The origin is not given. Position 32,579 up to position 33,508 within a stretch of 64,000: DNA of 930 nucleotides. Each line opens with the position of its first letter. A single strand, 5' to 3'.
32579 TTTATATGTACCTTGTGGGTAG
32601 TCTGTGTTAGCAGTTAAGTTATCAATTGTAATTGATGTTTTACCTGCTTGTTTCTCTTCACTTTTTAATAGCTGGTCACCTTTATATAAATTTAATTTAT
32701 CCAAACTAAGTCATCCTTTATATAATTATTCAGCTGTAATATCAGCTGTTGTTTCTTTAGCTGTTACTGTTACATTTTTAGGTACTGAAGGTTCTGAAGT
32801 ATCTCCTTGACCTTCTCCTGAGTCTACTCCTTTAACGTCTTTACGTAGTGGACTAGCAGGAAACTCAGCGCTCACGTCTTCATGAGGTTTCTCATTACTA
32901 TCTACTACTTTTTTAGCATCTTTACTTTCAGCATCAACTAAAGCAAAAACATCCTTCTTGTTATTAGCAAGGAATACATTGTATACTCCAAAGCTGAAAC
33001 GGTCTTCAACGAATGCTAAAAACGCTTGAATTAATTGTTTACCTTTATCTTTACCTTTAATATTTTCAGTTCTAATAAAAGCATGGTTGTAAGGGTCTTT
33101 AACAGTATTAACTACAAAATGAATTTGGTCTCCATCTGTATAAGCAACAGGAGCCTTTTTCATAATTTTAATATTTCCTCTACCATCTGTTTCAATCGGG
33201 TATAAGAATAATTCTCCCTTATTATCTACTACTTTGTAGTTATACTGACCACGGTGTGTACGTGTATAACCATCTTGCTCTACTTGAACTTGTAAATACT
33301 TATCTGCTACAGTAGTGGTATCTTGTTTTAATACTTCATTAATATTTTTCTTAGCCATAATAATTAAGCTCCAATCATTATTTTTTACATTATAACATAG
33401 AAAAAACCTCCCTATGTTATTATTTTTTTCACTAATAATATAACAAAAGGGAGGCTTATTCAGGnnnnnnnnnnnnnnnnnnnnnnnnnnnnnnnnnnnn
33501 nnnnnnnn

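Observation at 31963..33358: Fn3/Ig-like module genes whose domain boundary straddles the ORF junctions, each ending '............(E)'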

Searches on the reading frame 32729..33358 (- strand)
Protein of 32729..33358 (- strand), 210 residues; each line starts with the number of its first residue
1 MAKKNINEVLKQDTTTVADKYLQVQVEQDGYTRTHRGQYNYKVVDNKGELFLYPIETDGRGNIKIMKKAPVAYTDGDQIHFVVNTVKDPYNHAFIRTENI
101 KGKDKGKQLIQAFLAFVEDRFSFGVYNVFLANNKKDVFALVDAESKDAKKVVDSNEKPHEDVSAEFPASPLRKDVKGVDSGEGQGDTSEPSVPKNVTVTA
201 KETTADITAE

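Call 5: search_protein_families(library=pfam, proteins=[window:32729-33358:-], max_evalue=1)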
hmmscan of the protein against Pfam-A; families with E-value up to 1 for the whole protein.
window:32729-33358:- (210 aa): 0 families

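Call 13: find_homologous_proteins(query=window:32729-33358:-)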
Query window:32729-33358:- (210 aa): 24 proteins with E <= 0.001 among 113 candidates.
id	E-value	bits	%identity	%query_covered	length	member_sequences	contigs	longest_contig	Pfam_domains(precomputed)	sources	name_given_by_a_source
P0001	2.6e-131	453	99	100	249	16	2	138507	-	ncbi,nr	ncbi:hypothetical protein [Staphylococcus phage vB_SauM-V1SA19]|nr:hypothetical protein [Staphylococ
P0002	2.5e-96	339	73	100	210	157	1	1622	-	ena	-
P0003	6.8e-95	334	79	100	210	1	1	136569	-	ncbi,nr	ncbi:putative Ig-like protein [Staphylococcus phage vB_SauH_DELF3]|nr:putative Ig-like protein [Stap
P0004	2.4e-93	329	70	100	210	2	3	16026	-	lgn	-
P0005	8.1e-88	311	68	100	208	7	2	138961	-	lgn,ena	-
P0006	2.9e-87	309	67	100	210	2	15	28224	-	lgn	-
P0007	1.3e-85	304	68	100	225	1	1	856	-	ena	-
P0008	2.6e-85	303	67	100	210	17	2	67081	-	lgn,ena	-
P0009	5.8e-85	302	66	100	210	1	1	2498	-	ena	-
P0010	7.9e-85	302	65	100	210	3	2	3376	-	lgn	-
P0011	1.7e-83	297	65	100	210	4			-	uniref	uniref:Ig-like protein n=1 Tax=Staphylococcus phage UHP46 TaxID=3234966 RepID=A0AB39C8A1_9CAUD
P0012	2.1e-83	297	66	100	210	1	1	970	-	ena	-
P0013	4.1e-83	296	66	100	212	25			-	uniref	uniref:Ig domain containing protein n=1 Tax=Mammaliicoccus phage MSShimriz1 TaxID=3230127 RepID=A0AA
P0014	2.4e-82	293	67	92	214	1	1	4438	-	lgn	-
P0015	2.2e-75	271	59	100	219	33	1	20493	-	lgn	-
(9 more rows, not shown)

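Call 14: search_dna_similar(query=window:32729-33358:-, collection=phages, mode=protein, max_rows=60, rows=spread, max_evalue=0.01)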
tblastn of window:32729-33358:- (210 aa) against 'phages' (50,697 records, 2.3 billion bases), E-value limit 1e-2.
Records with a match: 554; places in all: 624; records where one place covers at least 80% of the query: 366.
Best place of each record, by identity: >=99% 37; 95-99% 9; 60-80% 247; <60% 261.
By first word of the organism name: Staphylococcus 338; Bacillus 75; Enterococcus 69; Listeria 54; Lactobacillus 7; Brochothrix 4; Mammaliicoccus 3; Silviavirus 1; phage 1; Aerococcus 1; and 1 more.
By host as written in the record: Staphylococcus aureus 110; - 53; Listeria monocytogenes 43; Staphylococcus sp. 27; Staphylococcus carnosus TM300 22; Enterococcus faecalis 20; Bacillus subtilis 12; Staphylococcus aureus ATCC 25923 10; and 129 more.
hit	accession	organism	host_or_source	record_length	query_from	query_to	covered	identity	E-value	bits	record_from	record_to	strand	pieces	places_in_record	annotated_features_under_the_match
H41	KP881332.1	Staphylococcus phage Stau2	Staphylococcus aureus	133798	1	210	100%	100.0%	2e-136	426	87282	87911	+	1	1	structural protein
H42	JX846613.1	Staphylococcus phage vB_SauM_Romulus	Staphylococcus aureus (phage ...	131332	1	210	100%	99.0%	2e-135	424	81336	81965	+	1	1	promoter | structural protein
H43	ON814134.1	Staphylococcus phage vB_SauM-V1SA19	Staphylococcus aureus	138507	1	210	100%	99.0%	4e-135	423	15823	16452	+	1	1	hypothetical protein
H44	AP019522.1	Staphylococcus phage MR003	Staphylococcus aureus RN4220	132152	1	210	100%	99.0%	9e-135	422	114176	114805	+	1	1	hypothetical protein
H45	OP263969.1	Staphylococcus phage Koomba-kaat_1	Staphylococcus aureus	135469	1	210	100%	98.6%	2e-134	421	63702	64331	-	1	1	Ig domain containing protein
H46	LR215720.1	Staphylococcus phage Stab23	-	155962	1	210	100%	75.2%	2e-102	329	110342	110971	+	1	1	g149: hypothetical protein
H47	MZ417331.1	Staphylococcus phage PG-2021_35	Staphylococcus xylosus M1997-2/10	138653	1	210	100%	74.3%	2e-100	323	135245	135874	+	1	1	record has no annotation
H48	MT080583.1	Staphylococcus phage vB_SauM_EW13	Staphylococcus carnosus TM300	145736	1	210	100%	74.3%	3e-100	323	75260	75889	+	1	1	record has no annotation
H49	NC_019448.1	Staphylococcus phage G15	Staphylococcus aureus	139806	1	210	100%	73.8%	1e-100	324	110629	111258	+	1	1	Ig domain containing protein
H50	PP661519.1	Staphylococcus phage vB_SauM-SDQ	Staphylococcus sp. ATCC 43300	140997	1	210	100%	73.8%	1e-100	324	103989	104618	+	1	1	hypothetical protein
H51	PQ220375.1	Staphylococcus phage NHSP6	Staphylococcus aureus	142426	1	210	100%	73.8%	1e-100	324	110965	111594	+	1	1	Ig domain containing protein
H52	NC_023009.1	Staphylococcus aureus bacteriophage Sb-1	Staphylococcus aureus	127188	1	210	100%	73.8%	1e-100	324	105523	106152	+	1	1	orf141: Ig domain containing protein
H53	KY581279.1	Staphylococcus phage pSa-3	Staphylococcus aureus ATCC 25923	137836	1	210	100%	73.8%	1e-100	324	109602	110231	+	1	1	putative Ig-like protein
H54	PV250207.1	Staphylococcus phage vB_Sau_BCPSau_005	Staphylococcus aureus 012/05-15/R (JSC ...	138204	1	210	100%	73.8%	1e-100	324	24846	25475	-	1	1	hypothetical protein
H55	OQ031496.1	Staphylococcus phage MRostami-2023f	Staphylococcus sp.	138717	1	210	100%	73.8%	1e-100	324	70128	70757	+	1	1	record has no annotation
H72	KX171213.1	Staphylococcus phage vB_SscM-2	Staphylococcus sp.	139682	1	210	100%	64.2%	9e-85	278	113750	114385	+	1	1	hypothetical protein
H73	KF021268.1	Staphylococcus phage phiIBB-SEP1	Staphylococcus epidermidis 9142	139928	1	210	100%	58.6%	6e-78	259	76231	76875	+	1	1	hypothetical protein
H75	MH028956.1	Staphylococcus phage phiSA_BS2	Staphylococcus aureus ATCC 25923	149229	1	210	100%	42.9%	1e-47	172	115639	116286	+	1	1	hypothetical protein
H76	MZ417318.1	Staphylococcus phage PG-2021_15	Staphylococcus xylosus M1997-2/10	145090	4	179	84%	40.7%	7e-34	132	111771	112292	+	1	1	record has no annotation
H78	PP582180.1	Enterococcus phage vB_Efs8_KEN04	Enterococcus faecalis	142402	6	187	87%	34.4%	1e-21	98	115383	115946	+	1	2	structural protein with Ig domain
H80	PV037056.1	Staphylococcus phage Fi4S2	Staphylococcus capitis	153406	4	162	76%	37.1%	2e-31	125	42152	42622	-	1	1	Ig domain containing protein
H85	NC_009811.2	Listeria phage A511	Listeria monocytogenes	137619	1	135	64%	39.3%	1e-24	105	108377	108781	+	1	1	Ig domain containing protein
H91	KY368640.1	Bacillus phage vB_BsuM-Goe3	Bacillus subtilis Goe3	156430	1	125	60%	33.6%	9e-10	63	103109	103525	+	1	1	hypothetical protein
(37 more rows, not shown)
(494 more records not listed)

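Call 16: get_annotated_region(hit=H85, flank=2500)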
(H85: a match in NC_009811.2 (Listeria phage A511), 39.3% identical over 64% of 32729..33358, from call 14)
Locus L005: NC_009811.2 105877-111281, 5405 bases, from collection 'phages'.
description: Listeria phage A511, complete genome.
organism: Listeria phage A511 (NCBI taxid 2908169)
taxonomy: Viruses; Duplodnaviria; Heunggongvirae; Uroviricota; Caudoviricetes; Herelleviridae; Jasinkavirinae; Pecentumvirus; Pecentumvirus A511
host: Listeria monocytogenes; source: -; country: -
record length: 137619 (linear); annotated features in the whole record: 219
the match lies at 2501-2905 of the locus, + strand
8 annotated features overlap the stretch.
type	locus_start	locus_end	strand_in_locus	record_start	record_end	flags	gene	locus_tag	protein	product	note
CDS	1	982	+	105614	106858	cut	-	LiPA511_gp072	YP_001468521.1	UvsX-like recombinase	putative recA-like recombinase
CDS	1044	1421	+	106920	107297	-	-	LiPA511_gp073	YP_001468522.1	gp142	-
CDS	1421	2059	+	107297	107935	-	-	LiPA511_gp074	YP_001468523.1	RNA polymerase sigma factor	putative RNA polymerase sigma factor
CDS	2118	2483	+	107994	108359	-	-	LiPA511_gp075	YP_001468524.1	holin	-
CDS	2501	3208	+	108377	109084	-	-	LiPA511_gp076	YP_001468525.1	Ig domain containing protein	-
CDS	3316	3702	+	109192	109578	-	-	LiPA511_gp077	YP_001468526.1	gp146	-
CDS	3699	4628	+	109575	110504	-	-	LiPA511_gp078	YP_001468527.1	exopolyphosphatase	-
CDS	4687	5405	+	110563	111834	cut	-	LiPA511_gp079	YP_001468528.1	exonuclease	putative DNA repair exonuclease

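Call 17: get_annotated_region(hit=H78, flank=2500)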
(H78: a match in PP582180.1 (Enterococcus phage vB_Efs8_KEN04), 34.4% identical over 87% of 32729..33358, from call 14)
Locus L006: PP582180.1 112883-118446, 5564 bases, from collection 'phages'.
description: Enterococcus phage vB_Efs8_KEN04, complete genome.
organism: Enterococcus phage vB_Efs8_KEN04 (NCBI taxid 3138311)
taxonomy: Viruses; Duplodnaviria; Heunggongvirae; Uroviricota; Caudoviricetes; Herelleviridae; Brockvirinae; Kochikohdavirus
host: Enterococcus faecalis; source: sewage; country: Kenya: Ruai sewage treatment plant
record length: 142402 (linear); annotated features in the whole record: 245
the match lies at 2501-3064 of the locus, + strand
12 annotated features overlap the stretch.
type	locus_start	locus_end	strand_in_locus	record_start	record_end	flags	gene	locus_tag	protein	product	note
CDS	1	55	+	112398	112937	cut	-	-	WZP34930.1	UvsX-like recombinase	-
CDS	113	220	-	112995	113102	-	-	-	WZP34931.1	hypothetical protein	-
CDS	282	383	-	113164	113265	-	-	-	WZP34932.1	hypothetical protein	-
CDS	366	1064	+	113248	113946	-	-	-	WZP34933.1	UvsX-like recombinase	-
CDS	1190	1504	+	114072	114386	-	-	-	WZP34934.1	hypothetical protein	-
CDS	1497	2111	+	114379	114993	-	-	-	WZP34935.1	RNA polymerase sigma factor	-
CDS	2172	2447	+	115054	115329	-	-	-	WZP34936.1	holin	-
CDS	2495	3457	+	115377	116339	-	-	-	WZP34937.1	structural protein with Ig domain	-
CDS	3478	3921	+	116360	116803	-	-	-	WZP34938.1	Ig domain containing protein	-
CDS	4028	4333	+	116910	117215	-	-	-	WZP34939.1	hypothetical protein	-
CDS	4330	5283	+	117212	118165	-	-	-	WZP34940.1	exopolyphosphatase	-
CDS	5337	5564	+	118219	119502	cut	-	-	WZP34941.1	exonuclease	-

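Call 18: get_annotated_region(hit=H91, flank=2500)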
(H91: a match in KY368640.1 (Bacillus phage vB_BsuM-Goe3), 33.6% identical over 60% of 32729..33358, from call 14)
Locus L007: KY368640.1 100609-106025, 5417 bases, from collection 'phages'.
description: Bacillus phage vB_BsuM-Goe3, complete genome.
organism: Bacillus phage vB_BsuM-Goe3 (NCBI taxid 1933063)
taxonomy: Viruses; Duplodnaviria; Heunggongvirae; Uroviricota; Caudoviricetes; Herelleviridae; Bastillevirinae; Grisebachstrassevirus; Grisebachstrassevirus goe3
host: Bacillus subtilis Goe3; source: sewage; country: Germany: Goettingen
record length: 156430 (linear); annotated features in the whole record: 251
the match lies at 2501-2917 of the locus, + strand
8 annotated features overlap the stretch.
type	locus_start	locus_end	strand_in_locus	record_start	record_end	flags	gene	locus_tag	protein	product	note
CDS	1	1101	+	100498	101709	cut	-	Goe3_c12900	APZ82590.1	RecA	-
CDS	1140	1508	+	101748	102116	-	-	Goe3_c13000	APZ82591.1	hypothetical protein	-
CDS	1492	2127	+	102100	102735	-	-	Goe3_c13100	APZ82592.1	RNA polymerase sigma factor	-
CDS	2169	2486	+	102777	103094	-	-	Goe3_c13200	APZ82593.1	holin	-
CDS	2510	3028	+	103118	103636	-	-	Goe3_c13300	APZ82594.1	hypothetical protein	-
CDS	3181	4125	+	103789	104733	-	-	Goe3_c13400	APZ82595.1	hypothetical protein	-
CDS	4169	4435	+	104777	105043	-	-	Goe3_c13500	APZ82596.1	hypothetical protein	-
CDS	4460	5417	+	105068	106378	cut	-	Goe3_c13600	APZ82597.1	metallophosphatase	-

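Call 19: get_annotated_region(hit=H75, flank=2500)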
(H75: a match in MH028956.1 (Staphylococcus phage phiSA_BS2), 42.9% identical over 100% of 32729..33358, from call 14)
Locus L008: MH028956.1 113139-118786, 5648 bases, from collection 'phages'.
description: Staphylococcus phage phiSA_BS2, complete genome.
organism: Staphylococcus phage phiSA_BS2 (NCBI taxid 2126724)
taxonomy: Viruses; Duplodnaviria; Heunggongvirae; Uroviricota; Caudoviricetes; Herelleviridae; Twortvirinae; Baoshanvirus; Baoshanvirus BS2
host: Staphylococcus aureus ATCC 25923; source: cow farm; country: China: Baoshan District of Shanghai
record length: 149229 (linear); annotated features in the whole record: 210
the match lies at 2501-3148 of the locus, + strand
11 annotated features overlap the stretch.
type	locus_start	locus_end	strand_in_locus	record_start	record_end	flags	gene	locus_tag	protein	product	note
CDS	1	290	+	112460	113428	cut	-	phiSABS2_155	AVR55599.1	hypothetical protein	-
CDS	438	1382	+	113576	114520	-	-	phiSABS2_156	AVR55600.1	recombinase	-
CDS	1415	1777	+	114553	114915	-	-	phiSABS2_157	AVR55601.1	hypothetical protein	-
CDS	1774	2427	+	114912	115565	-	-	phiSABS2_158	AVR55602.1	hypothetical protein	-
CDS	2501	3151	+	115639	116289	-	-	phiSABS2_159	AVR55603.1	hypothetical protein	-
CDS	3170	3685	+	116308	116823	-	-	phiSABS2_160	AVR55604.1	major tail protein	-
CDS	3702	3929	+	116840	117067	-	-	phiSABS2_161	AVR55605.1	major tail protein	-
CDS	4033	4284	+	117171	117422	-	-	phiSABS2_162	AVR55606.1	hypothetical protein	-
CDS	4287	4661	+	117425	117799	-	-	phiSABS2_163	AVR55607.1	hypothetical protein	-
CDS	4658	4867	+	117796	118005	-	-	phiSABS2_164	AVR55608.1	hypothetical protein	-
CDS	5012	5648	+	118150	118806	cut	-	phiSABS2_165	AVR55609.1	hypothetical protein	-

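Call 29: search_solved_structures(query=window:32729-33358:-, max_evalue=1, show_alignments=2)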
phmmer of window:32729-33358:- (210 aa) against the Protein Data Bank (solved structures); distinct sequences matched with E-value up to 1: 3.
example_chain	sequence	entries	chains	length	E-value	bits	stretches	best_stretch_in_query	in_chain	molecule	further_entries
9rox_A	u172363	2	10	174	9.5e-83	280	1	2-175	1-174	Putative Ig-like protein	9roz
1b9a_A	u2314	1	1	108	0.93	12.4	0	87-155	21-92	PROTEIN (PARVALBUMIN)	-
1b8c_A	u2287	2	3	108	0.94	12.4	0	87-155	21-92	PROTEIN (PARVALBUMIN)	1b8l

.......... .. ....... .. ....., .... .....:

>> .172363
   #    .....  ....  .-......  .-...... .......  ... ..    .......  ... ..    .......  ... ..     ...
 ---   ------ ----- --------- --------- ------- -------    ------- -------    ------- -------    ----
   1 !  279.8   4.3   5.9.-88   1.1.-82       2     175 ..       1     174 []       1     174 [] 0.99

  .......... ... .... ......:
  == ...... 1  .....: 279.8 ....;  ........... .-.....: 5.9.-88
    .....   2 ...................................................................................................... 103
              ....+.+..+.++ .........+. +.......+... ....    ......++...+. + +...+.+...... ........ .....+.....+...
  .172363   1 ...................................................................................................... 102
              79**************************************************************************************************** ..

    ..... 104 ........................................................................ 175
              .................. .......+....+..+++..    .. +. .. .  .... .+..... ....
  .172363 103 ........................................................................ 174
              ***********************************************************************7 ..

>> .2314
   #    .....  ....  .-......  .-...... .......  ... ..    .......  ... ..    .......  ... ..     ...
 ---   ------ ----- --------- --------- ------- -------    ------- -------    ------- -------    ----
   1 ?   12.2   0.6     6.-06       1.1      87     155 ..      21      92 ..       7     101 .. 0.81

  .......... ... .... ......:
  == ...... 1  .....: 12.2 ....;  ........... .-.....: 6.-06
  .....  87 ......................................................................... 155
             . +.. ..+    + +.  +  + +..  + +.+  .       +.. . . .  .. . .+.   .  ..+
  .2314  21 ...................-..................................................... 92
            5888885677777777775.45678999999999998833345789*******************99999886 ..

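Call 37: get_annotated_region(hit=H80, flank=2500)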
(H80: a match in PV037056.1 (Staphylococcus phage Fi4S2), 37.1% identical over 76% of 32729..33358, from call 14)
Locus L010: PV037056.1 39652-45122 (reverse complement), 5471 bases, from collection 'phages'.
description: Staphylococcus phage Fi4S2, complete genome.
organism: Staphylococcus phage Fi4S2 (NCBI taxid 3401601)
taxonomy: Viruses; Duplodnaviria; Heunggongvirae; Uroviricota; Caudoviricetes
host: Staphylococcus capitis; source: waste water; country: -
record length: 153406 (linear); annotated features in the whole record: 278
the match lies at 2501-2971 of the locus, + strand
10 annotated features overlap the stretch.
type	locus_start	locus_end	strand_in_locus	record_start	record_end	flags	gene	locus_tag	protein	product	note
CDS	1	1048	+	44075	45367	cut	-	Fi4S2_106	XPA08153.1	UvsX-like recombinase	-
CDS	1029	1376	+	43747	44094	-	-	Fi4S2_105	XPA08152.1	hypothetical protein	-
CDS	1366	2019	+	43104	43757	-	-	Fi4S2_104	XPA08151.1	RNA polymerase sigma factor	-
CDS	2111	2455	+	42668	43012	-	-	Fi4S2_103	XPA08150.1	holin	-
CDS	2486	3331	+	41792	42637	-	-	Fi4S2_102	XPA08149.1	Ig domain containing protein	-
CDS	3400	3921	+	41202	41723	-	-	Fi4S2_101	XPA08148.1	major tail protein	-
CDS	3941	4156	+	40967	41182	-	-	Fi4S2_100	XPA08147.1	major tail protein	-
CDS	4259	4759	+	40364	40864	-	-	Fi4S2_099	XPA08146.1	YjbI superfamily protein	-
CDS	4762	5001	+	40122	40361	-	-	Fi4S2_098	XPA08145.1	hypothetical protein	-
CDS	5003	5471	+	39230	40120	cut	-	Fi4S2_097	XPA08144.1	exopolyphosphatase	-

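Call 38: get_annotated_region(hit=H76, flank=2500)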
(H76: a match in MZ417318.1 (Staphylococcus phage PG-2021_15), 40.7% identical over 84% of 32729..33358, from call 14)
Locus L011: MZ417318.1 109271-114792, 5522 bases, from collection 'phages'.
description: UNVERIFIED: Staphylococcus phage PG-2021_15, complete genome.
organism: Staphylococcus phage PG-2021_15 (NCBI taxid 2815614)
taxonomy: Viruses; Duplodnaviria; Heunggongvirae; Uroviricota; Caudoviricetes; Herelleviridae; Twortvirinae
host: Staphylococcus xylosus M1997-2/10; source: WWTP; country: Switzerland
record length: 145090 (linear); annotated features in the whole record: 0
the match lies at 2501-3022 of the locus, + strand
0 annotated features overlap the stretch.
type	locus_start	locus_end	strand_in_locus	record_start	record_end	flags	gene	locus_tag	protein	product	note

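Call 39: get_annotated_region(hit=H73, flank=2500)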
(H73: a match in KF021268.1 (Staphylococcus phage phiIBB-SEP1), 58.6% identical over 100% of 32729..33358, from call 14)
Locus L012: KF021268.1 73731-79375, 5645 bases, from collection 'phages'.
description: Staphylococcus phage phiIBB-SEP1, complete genome.
organism: Staphylococcus phage phiIBB-SEP1 (NCBI taxid 1340769)
taxonomy: Viruses; Duplodnaviria; Heunggongvirae; Uroviricota; Caudoviricetes; Herelleviridae; Twortvirinae; Sepunavirus; Sepunavirus SEP1
host: Staphylococcus epidermidis 9142; source: waste water treatment plant - raw sewage; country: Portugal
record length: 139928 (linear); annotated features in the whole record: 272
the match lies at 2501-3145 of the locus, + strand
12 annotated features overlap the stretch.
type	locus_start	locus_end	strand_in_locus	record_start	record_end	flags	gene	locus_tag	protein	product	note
CDS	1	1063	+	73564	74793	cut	-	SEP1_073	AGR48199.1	recombination protein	-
CDS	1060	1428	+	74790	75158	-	-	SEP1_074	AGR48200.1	hypothetical protein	-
CDS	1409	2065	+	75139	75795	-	-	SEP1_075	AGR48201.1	putative sigma factor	-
regulatory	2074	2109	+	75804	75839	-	-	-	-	promoter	discovered using MEME 4.9.0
CDS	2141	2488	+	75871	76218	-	-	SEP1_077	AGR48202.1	holin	-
CDS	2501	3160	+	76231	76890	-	-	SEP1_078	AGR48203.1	hypothetical protein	-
regulatory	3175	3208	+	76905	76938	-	-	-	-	terminator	rho-independent terminator; discovered using ARNold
regulatory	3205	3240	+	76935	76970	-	-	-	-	promoter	discovered using MEME 4.9.0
CDS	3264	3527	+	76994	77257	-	-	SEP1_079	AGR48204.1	hypothetical protein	-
CDS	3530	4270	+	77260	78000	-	-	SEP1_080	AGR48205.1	hypothetical protein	-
CDS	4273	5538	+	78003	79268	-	-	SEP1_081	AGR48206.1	putative metallophosphatase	-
CDS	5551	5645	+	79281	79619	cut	-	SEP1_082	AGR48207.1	hypothetical protein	-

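Call 40: get_annotated_region(hit=H72, flank=2500)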
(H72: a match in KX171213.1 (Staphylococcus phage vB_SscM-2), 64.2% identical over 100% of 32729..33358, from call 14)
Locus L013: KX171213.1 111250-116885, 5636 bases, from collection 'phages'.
description: Staphylococcus phage vB_SscM-2, complete genome.
organism: Staphylococcus phage vB_SscM-2 (NCBI taxid 1868845)
taxonomy: Viruses; Duplodnaviria; Heunggongvirae; Uroviricota; Caudoviricetes; Herelleviridae; Twortvirinae; Sciuriunavirus; Sciuriunavirus SscM1
host: Staphylococcus sp.; source: sewage; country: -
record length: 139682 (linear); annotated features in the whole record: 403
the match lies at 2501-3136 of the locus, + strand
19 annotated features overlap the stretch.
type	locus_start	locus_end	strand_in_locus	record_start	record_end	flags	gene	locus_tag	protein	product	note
CDS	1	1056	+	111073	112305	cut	-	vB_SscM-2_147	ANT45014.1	recombinase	-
regulatory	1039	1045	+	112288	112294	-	-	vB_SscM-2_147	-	ribosome_binding_site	-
CDS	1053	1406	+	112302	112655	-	-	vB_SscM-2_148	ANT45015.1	hypothetical protein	-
regulatory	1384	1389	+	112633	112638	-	-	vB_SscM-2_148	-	ribosome_binding_site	-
CDS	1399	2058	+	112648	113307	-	-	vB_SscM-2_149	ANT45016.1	sigma factor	-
regulatory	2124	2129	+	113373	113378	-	-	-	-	ribosome_binding_site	-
CDS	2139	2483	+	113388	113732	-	-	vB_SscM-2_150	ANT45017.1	holin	two transmemebrane domains found with Phobious and TMHMM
regulatory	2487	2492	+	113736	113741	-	-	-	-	ribosome_binding_site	-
CDS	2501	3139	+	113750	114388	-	-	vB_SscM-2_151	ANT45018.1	hypothetical protein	Ig-like protein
regulatory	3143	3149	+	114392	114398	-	-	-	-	ribosome_binding_site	-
CDS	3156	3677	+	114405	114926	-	-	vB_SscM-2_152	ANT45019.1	major tail protein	Bacterial Ig-like domain (group 2) (PF02368) found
regulatory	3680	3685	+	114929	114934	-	-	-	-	ribosome_binding_site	-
CDS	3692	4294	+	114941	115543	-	-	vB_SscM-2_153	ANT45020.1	hypothetical protein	putitave major tail protein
regulatory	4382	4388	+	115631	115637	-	-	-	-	ribosome_binding_site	-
CDS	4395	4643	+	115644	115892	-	-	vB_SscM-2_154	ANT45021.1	hypothetical protein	-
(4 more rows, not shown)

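Call 90: search_protein_families(library=phrogs, proteins=[window:32729-33358:-], max_evalue=0.001)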
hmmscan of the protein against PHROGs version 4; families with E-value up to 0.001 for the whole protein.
window:32729-33358:- (210 aa): 2 families
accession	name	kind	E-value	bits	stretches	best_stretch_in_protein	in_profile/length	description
phrog_1240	-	other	1.2e-51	175.6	1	1-141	1-153/156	Ig domain containing protein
phrog_215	-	head and packaging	1.4e-23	84.8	1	1-151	1-157/491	structural protein with Ig domain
